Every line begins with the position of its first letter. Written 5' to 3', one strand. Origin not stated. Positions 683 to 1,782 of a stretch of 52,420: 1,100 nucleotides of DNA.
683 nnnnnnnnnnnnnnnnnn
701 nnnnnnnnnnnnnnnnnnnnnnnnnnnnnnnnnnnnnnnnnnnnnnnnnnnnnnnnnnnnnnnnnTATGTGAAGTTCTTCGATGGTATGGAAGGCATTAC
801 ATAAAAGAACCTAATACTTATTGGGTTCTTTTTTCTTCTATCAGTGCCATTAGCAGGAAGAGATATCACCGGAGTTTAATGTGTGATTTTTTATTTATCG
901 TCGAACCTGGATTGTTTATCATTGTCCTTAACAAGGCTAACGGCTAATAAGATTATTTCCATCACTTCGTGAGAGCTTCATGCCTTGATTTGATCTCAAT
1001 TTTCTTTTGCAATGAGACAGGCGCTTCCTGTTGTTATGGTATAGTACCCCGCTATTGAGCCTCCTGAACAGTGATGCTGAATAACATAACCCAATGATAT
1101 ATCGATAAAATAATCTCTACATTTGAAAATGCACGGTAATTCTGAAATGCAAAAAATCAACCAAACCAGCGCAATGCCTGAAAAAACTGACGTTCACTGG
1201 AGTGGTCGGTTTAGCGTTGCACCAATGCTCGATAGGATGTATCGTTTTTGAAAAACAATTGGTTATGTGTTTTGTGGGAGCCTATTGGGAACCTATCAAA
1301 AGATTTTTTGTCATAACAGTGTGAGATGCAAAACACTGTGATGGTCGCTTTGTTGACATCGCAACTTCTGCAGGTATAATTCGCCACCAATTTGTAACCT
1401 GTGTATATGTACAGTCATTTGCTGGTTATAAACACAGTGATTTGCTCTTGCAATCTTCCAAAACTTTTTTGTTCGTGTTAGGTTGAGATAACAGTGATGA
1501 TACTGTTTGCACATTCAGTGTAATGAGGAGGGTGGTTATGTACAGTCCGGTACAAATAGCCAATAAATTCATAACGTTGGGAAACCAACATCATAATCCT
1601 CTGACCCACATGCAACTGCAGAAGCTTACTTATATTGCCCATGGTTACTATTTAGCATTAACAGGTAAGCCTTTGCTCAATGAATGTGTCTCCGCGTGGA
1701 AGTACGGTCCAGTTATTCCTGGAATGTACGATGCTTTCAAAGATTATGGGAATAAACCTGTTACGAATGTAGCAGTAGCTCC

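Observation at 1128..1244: Prophage integration in the 5' end of dusA with a phage-supplied replacement N-terminus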

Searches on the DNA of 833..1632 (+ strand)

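Call 56: search_dna_similar(collection=ecoli_genomes, mode=near, query=window:833-1632:+, max_rows=10)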
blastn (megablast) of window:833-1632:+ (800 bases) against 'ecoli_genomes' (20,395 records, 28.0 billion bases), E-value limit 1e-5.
Records with a match: 4308; places in all: 4322; records where one place covers at least 80% of the query: 75.
Genomes with a match: 4307 of 5426; with a place that covers at least 80% of the query: 75. Places per genome that has any: lowest 1, median 1, highest 2. On chromosomes: 4320 places; on plasmids: 2.
Best place of each record, by identity: >=99% 555; 95-99% 3035; 90-95% 713; 80-90% 5.
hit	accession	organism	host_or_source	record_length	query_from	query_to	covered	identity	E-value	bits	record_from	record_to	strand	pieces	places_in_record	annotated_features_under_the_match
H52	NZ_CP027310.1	Escherichia coli strain 2014C-4135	Homo sapiens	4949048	1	800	100%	100.0%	0e+0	1478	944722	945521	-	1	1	tRNA-dihydrouridine synthase | Panacea domain-containing protein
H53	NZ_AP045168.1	Escherichia coli strain JNEC-KY172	Homo sapiens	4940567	1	800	100%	100.0%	0e+0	1478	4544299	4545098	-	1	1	tRNA-dihydrouridine synthase | Panacea domain-containing protein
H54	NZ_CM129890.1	Escherichia coli strain MB06101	seawater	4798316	1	800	100%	99.9%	0e+0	1472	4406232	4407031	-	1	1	tRNA-dihydrouridine synthase | Panacea domain-containing protein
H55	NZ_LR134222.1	Escherichia coli strain NCTC11129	missing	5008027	1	800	100%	99.9%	0e+0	1472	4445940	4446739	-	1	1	tRNA-dihydrouridine synthase | Panacea domain-containing protein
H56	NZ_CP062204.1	Escherichia coli strain C311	Cow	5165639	1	800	100%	99.8%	0e+0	1467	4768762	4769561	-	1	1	tRNA-dihydrouridine synthase | Panacea domain-containing protein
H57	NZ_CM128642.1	Escherichia coli strain D97-1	anal swab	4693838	1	800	100%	99.6%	0e+0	1461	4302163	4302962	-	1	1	tRNA-dihydrouridine synthase | Panacea domain-containing protein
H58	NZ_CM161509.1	Escherichia coli strain D97-1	Canis lupus familiaris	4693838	1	800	100%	99.6%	0e+0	1461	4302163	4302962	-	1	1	tRNA-dihydrouridine synthase | Panacea domain-containing protein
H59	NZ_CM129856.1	Escherichia coli strain SW071614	wastewater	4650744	1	800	100%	99.1%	0e+0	1439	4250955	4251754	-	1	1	tRNA-dihydrouridine synthase | Panacea domain-containing protein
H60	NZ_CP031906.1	Escherichia coli O91:H21 strain FWSEC0008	Homo sapiens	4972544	1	800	100%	98.9%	0e+0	1428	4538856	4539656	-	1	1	tRNA-dihydrouridine synthase | Panacea domain-containing protein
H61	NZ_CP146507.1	Escherichia coli strain 10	Ground beef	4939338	1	800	100%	98.9%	0e+0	1428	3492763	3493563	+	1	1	tRNA-dihydrouridine synthase | Panacea domain-containing protein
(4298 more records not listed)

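Call 57: get_annotated_region(hit=H52, flank=2200)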
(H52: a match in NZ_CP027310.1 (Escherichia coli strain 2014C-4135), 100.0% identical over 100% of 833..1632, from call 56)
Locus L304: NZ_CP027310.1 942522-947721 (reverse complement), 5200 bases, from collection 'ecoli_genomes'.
description: Escherichia coli strain 2014C-4135 chromosome, complete genome
organism: Escherichia coli strain 2014C-4135 (NCBI taxid 562)
replicon: chromosome; assembly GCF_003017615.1
host: Homo sapiens; source: stool; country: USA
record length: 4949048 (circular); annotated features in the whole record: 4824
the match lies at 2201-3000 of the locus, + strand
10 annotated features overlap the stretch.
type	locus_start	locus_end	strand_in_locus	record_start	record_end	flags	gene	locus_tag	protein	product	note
CDS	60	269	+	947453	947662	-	yjbJ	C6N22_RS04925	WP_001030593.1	CsbD family protein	-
CDS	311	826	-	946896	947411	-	zur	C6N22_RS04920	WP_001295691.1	zinc uptake transcriptional repressor Zur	-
CDS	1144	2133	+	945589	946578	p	-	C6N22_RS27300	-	DUF2713 family protein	frameshifted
CDS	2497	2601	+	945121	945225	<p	-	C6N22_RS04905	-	tRNA-dihydrouridine synthase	incomplete; partial in the middle of a contig; missing C-terminus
CDS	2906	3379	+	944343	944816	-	-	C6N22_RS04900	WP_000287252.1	Panacea domain-containing protein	-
CDS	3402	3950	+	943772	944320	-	-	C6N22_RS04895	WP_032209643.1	hypothetical protein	-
CDS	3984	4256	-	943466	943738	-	-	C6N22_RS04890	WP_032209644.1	pyocin activator PrtN family protein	-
CDS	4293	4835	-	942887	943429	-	-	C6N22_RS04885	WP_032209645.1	3'-5' exonuclease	-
CDS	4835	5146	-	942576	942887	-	-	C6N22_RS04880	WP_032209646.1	hypothetical protein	-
CDS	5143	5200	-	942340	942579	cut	-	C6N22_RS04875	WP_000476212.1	hypothetical protein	-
